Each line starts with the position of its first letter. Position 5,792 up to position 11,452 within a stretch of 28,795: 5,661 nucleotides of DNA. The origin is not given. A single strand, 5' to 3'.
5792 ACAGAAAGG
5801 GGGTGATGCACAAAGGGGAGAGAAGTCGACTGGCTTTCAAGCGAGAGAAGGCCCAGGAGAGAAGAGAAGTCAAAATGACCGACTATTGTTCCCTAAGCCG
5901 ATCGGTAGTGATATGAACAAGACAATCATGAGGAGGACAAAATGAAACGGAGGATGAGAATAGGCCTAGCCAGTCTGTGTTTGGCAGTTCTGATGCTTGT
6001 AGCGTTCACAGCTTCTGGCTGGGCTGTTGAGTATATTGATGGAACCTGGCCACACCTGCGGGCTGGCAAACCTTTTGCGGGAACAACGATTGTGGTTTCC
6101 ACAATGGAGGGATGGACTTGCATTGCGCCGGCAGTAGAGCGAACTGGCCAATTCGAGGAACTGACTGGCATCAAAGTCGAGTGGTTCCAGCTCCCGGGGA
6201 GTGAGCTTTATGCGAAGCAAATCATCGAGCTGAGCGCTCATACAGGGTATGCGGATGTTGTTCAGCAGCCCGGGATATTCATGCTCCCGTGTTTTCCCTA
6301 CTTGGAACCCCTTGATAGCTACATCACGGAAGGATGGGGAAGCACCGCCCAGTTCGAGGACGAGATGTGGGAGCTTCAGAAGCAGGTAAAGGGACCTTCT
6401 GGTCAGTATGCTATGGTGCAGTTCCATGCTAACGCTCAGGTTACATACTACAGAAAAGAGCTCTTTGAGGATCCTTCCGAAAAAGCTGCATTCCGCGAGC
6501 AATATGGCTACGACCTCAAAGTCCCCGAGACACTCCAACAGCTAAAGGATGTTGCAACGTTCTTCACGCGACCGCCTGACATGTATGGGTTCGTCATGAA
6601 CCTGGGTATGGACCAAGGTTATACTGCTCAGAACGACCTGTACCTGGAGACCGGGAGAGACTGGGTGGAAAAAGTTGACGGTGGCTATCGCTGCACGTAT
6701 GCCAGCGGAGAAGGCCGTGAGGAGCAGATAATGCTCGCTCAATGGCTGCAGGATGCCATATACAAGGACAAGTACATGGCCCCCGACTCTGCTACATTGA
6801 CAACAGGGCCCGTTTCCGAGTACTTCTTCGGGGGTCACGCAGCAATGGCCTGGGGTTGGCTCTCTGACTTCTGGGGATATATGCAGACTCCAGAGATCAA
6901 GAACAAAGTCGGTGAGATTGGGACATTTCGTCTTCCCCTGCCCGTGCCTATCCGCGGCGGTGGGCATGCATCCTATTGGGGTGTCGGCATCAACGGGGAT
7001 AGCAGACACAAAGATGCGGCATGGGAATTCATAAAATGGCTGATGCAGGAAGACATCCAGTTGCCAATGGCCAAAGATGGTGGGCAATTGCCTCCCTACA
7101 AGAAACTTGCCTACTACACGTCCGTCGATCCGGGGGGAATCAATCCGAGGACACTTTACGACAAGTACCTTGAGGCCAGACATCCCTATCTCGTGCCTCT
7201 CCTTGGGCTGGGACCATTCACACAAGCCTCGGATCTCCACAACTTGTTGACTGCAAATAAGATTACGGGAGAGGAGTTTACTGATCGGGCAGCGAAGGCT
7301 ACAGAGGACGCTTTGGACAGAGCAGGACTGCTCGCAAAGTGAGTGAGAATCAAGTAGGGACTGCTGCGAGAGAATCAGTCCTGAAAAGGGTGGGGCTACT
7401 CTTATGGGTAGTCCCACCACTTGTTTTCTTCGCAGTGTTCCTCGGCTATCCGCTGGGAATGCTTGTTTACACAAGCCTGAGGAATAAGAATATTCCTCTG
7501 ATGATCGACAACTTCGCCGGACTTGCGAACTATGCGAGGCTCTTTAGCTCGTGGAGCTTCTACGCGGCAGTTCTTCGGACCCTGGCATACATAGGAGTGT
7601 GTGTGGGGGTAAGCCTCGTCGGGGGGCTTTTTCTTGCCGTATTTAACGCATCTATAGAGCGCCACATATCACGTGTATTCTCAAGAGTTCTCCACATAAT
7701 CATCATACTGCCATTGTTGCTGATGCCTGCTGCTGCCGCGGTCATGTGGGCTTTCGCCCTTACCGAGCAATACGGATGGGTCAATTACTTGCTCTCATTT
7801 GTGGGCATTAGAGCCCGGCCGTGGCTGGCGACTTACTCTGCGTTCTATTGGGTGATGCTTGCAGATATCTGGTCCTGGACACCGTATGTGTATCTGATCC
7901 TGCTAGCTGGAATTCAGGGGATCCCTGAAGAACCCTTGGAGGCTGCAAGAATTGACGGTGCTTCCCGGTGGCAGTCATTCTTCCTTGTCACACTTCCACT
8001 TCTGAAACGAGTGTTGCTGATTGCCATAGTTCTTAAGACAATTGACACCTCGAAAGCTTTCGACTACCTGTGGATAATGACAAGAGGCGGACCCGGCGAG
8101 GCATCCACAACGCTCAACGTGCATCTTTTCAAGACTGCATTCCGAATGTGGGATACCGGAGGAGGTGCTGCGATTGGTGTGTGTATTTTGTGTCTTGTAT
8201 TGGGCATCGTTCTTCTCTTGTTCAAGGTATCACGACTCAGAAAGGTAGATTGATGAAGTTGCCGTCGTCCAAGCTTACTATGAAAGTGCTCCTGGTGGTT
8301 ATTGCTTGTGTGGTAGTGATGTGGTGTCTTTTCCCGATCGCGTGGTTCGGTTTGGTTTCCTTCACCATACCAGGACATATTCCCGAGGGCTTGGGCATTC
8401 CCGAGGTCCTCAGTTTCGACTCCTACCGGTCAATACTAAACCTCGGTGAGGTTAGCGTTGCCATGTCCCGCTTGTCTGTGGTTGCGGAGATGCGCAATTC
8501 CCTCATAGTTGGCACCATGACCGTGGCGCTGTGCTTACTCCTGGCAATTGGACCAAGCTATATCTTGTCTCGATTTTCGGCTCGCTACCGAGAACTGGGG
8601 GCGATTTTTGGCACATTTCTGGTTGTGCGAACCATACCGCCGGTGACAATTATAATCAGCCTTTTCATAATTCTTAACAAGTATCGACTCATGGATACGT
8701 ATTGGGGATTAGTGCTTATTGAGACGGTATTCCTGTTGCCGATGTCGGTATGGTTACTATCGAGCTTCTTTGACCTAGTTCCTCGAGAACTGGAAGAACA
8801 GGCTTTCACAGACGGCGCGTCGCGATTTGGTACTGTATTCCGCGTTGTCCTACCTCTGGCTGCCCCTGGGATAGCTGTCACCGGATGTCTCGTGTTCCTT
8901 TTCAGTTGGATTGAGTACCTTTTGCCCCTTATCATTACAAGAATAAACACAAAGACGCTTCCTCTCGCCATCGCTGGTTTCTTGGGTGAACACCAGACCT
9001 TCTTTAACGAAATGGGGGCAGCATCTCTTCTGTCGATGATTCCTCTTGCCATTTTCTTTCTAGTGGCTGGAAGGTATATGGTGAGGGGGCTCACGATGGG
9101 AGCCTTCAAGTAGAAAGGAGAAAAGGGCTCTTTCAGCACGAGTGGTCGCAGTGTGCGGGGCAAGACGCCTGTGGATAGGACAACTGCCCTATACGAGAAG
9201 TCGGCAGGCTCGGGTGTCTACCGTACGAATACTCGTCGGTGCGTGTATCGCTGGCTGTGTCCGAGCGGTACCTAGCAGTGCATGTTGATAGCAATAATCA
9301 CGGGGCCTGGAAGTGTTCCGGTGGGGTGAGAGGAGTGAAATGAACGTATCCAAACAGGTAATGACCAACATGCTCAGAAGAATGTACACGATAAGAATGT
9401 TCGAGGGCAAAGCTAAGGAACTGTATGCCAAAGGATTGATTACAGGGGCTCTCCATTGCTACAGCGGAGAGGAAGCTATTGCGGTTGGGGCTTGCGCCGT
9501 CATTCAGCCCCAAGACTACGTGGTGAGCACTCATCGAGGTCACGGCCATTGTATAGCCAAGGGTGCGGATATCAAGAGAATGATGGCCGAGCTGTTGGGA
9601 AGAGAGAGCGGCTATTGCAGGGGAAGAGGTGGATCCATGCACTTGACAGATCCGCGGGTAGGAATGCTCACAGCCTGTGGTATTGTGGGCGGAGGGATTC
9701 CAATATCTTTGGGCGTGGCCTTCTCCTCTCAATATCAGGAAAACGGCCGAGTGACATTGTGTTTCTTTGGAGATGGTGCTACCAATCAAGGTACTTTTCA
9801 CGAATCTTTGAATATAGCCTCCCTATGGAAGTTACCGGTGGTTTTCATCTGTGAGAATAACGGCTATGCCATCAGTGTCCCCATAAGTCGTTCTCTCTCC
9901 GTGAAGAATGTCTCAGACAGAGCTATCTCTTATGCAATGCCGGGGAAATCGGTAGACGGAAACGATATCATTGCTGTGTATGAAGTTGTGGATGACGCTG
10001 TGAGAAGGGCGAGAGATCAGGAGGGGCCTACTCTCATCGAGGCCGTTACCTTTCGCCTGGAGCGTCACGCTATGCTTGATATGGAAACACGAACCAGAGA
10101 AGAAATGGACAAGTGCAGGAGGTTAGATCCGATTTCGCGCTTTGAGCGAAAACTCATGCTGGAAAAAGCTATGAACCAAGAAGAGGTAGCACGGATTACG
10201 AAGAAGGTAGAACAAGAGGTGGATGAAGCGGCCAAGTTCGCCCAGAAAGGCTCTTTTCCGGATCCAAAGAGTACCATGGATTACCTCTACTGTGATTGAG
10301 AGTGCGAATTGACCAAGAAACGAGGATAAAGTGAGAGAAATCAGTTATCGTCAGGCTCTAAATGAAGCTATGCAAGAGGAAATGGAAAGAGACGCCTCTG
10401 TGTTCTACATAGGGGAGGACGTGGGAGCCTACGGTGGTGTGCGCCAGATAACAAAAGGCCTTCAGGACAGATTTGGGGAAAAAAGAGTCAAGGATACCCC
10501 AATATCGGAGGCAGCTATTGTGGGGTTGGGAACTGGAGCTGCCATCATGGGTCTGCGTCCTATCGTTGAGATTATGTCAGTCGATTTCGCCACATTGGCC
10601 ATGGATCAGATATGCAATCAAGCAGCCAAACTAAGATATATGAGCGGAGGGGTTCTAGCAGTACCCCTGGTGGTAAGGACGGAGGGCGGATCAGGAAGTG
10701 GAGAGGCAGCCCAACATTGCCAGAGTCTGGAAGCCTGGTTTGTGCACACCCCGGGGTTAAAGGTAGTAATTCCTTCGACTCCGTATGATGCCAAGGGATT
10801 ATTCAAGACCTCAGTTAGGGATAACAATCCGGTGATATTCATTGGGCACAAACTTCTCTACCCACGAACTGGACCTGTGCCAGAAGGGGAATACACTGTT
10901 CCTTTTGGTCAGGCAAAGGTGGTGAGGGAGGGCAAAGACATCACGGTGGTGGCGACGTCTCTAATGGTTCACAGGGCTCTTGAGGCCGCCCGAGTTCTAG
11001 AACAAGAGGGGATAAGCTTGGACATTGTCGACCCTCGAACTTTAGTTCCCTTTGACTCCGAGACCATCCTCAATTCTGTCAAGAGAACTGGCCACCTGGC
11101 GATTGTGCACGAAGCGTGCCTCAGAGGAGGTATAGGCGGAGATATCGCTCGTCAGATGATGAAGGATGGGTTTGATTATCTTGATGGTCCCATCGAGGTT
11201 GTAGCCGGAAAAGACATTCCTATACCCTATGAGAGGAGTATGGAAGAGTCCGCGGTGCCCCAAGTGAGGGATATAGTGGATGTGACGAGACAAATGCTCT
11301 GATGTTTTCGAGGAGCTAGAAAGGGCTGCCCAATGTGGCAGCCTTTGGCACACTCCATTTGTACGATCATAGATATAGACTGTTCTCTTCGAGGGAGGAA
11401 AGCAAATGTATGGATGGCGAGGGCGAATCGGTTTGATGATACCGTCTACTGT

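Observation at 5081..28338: Apparently kinase-free catabolic island for an unusual sugar or sugar acid: candidate undescribed pathway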

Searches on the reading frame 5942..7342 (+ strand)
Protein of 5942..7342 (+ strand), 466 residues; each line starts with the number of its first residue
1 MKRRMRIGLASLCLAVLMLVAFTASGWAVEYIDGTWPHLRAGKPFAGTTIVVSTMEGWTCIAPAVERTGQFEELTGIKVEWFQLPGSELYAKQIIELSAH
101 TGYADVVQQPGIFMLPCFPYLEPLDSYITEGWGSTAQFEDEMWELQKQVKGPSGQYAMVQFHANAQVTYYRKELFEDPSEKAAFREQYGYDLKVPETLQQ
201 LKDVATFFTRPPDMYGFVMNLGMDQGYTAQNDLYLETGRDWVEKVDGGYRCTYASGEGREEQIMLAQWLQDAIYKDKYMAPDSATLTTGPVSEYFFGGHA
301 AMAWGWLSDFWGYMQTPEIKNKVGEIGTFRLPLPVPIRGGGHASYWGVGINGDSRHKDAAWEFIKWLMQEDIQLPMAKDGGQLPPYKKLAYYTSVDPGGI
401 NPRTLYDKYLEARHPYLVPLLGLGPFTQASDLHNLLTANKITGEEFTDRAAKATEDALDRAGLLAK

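Call 3: search_protein_families(library=pfam, proteins=[window:5942-7342:+])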
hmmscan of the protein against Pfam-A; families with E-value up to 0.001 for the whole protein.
window:5942-7342:+ (466 aa): 2 families
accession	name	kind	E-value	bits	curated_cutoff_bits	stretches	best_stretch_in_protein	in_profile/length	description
PF01547.30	SBP_bac_1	-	3.7e-25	90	26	1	66-373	15-306/307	Bacterial extracellular solute-binding protein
PF13416.11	SBP_bac_8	-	6e-14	52.9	27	1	70-389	5-265/279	Bacterial extracellular solute-binding protein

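Call 7: search_protein_families(library=ncbifam, proteins=[window:5942-7342:+], max_evalue=0.00001)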
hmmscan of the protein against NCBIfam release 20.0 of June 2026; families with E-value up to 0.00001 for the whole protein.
window:5942-7342:+ (466 aa): 0 families

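Call 39: search_solved_structures(query=window:5942-7342:+, max_evalue=0.001)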
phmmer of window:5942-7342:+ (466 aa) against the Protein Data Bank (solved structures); distinct sequences matched with E-value up to 0.001: 12.
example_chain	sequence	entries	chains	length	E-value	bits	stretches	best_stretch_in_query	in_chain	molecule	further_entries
1eu8_A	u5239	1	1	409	1.3e-12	50.3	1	119-457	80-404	TREHALOSE/MALTOSE BINDING PROTEIN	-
5iai_A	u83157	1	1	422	3.2e-09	39.1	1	141-380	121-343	Sugar ABC transporter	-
6dtq_A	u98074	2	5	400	5.6e-09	38.3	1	153-390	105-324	maltose-binding protein MalE3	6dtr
1a99_A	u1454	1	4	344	2.2e-06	29.7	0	62-242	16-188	PUTRESCINE-BINDING PROTEIN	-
6ye0_B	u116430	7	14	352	2.4e-06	29.6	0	62-242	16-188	Putrescine-binding periplasmic protein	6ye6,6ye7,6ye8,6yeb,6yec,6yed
7oyw_A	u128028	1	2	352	2.7e-06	29.4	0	58-243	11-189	Putrescine-binding periplasmic protein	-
7oyy_A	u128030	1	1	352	3.1e-06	29.2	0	58-242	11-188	Putrescine-binding periplasmic protein PotF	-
8asz_A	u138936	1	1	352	3.4e-06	29.1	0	62-242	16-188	Putrescine-binding periplasmic protein PotF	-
7oyx_A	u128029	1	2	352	3.8e-06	28.9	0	58-242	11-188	Putrescine-binding periplasmic protein PotF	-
7oyv_A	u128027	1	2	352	5.3e-06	28.5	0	58-241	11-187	Putrescine-binding periplasmic protein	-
8at0_A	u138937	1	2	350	2.2e-05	26.4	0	62-243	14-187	Putrescine-binding periplasmic protein PotF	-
3uor_A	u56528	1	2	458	3.8e-05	25.7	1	76-388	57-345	ABC transporter sugar binding protein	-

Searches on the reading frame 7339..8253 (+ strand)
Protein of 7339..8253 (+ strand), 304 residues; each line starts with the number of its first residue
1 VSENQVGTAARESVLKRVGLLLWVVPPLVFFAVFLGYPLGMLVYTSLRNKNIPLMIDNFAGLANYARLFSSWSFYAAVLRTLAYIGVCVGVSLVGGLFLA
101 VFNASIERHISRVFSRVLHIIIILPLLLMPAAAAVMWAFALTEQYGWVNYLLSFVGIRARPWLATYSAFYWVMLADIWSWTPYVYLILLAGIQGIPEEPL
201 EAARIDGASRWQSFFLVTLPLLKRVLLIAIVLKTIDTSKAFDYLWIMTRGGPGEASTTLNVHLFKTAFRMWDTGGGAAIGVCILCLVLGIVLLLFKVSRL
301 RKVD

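Call 3: search_protein_families(library=pfam, proteins=[window:7339-8253:+])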
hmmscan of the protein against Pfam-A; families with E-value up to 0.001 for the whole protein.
window:7339-8253:+ (304 aa): 1 family
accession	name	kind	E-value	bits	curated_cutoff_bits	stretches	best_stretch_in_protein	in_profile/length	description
PF00528.27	BPD_transp_1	-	4.4e-14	53.1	26.4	1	96-291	5-172/184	Binding-protein-dependent transport system inner membrane component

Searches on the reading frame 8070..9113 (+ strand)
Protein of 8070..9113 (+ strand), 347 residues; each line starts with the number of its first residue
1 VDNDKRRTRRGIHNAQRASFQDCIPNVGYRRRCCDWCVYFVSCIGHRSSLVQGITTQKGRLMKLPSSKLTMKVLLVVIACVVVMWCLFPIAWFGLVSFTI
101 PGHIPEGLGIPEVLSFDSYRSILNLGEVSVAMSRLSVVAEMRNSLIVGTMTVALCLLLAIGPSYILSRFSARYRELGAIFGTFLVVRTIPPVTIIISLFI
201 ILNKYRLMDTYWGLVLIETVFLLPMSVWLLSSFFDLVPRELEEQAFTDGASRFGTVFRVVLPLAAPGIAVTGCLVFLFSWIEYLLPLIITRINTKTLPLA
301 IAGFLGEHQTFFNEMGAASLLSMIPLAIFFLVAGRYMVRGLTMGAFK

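Call 3: search_protein_families(library=pfam, proteins=[window:8070-9113:+])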
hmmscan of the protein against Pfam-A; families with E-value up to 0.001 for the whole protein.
window:8070-9113:+ (347 aa): 1 family
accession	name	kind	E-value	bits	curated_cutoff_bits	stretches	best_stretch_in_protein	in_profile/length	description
PF00528.27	BPD_transp_1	-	3.8e-14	53.3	26.4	1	179-341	20-182/184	Binding-protein-dependent transport system inner membrane component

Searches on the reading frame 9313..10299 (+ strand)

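Call 3: search_protein_families(library=pfam, proteins=[window:9313-10299:+])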
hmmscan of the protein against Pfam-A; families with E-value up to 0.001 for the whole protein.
window:9313-10299:+ (328 aa): 3 families
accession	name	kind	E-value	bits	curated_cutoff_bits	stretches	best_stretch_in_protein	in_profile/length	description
PF00676.26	E1_dh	-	2.1e-89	299.9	22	1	22-318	1-299/300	Dehydrogenase E1 component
PF02775.26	TPP_enzyme_C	-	3e-07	30.8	21.9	1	120-243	25-150/151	Thiamine pyrophosphate enzyme, C-terminal TPP binding domain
PF13292.11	DXP_synthase_N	-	0.00012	21.9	21.2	0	128-191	116-179/274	1-deoxy-D-xylulose-5-phosphate synthase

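Call 7: search_protein_families(library=ncbifam, proteins=[window:9313-10299:+], max_evalue=0.00001)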
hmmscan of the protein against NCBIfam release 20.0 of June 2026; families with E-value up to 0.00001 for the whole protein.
window:9313-10299:+ (328 aa): 6 families
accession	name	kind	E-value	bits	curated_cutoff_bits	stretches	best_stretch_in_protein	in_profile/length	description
TIGR03182.1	PDH_E1_alph_y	equivalog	2.8e-110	368.1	393.85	1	15-326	2-314/315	pyruvate dehydrogenase (acetyl-transferring) E1 component subunit alpha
TIGR03181.1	PDH_E1_alph_x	equivalog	6.8e-80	268.5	411.35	1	8-326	17-327/341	pyruvate dehydrogenase (acetyl-transferring) E1 component subunit alpha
NF004559.0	PRK05899.2-5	equivalog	4.5e-12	45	488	1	120-247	123-248/627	transketolase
TIGR00239.1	2oxo_dh_E1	equivalog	1.8e-06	26.1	770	1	144-308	344-514/931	2-oxoglutarate dehydrogenase E1 component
NF006914.0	PRK09404.1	equivalog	3.7e-06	25.5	764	1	143-311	338-512/919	2-oxoglutarate dehydrogenase E1 component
TIGR00204.1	dxs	equivalog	7.3e-06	24.8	465.95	0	128-192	116-180/616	1-deoxy-D-xylulose-5-phosphate synthase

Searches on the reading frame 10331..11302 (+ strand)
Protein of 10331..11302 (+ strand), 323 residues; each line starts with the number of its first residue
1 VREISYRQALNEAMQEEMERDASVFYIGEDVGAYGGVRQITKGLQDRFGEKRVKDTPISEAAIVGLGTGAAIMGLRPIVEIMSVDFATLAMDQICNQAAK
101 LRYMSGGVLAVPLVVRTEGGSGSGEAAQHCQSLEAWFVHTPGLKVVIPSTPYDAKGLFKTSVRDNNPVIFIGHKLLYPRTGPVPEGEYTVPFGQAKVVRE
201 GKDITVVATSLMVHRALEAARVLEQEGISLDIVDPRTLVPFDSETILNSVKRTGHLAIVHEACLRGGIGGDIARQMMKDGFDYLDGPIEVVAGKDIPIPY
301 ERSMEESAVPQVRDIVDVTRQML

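Call 3: search_protein_families(library=pfam, proteins=[window:10331-11302:+])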
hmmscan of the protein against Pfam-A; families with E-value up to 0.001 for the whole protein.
window:10331-11302:+ (323 aa): 2 families
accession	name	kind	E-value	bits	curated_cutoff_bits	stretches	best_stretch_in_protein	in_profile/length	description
PF02779.29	Transket_pyr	-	1.5e-41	142.4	27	1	3-178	2-173/174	Transketolase, pyrimidine binding domain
PF02780.25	Transketolase_C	-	1.5e-37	128.7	25.9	1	193-315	1-124/124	Transketolase, C-terminal domain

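Call 7: search_protein_families(library=ncbifam, proteins=[window:10331-11302:+], max_evalue=0.00001)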
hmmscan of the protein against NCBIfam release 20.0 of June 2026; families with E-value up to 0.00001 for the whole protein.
window:10331-11302:+ (323 aa): 7 families
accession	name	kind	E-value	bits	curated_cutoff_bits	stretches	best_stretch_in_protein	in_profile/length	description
NF006667.0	PRK09212.1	subfamily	2.5e-123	411.2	321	1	1-322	1-322/327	pyruvate dehydrogenase complex E1 component subunit beta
NF008854.0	PRK11892.1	equivalog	3.4e-115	385.4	454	1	1-321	139-460/464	pyruvate dehydrogenase complex E1 component subunit beta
NF004559.0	PRK05899.2-5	equivalog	1.1e-20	73.4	488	1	3-278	317-580/627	transketolase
TIGR00204.1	dxs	equivalog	1.5e-20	73.3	465.95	1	5-280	311-573/616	1-deoxy-D-xylulose-5-phosphate synthase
NF008968.0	PRK12315.1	subfamily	1.5e-16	59.8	510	1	4-277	279-538/582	1-deoxy-D-xylulose-5-phosphate synthase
NF004556.0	PRK05899.2-2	equivalog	2.8e-12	45.7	575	1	84-281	399-598/639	transketolase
NF003933.0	PRK05444.2-2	equivalog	2.6e-11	42.7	395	1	39-276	325-557/606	1-deoxy-D-xylulose-5-phosphate synthase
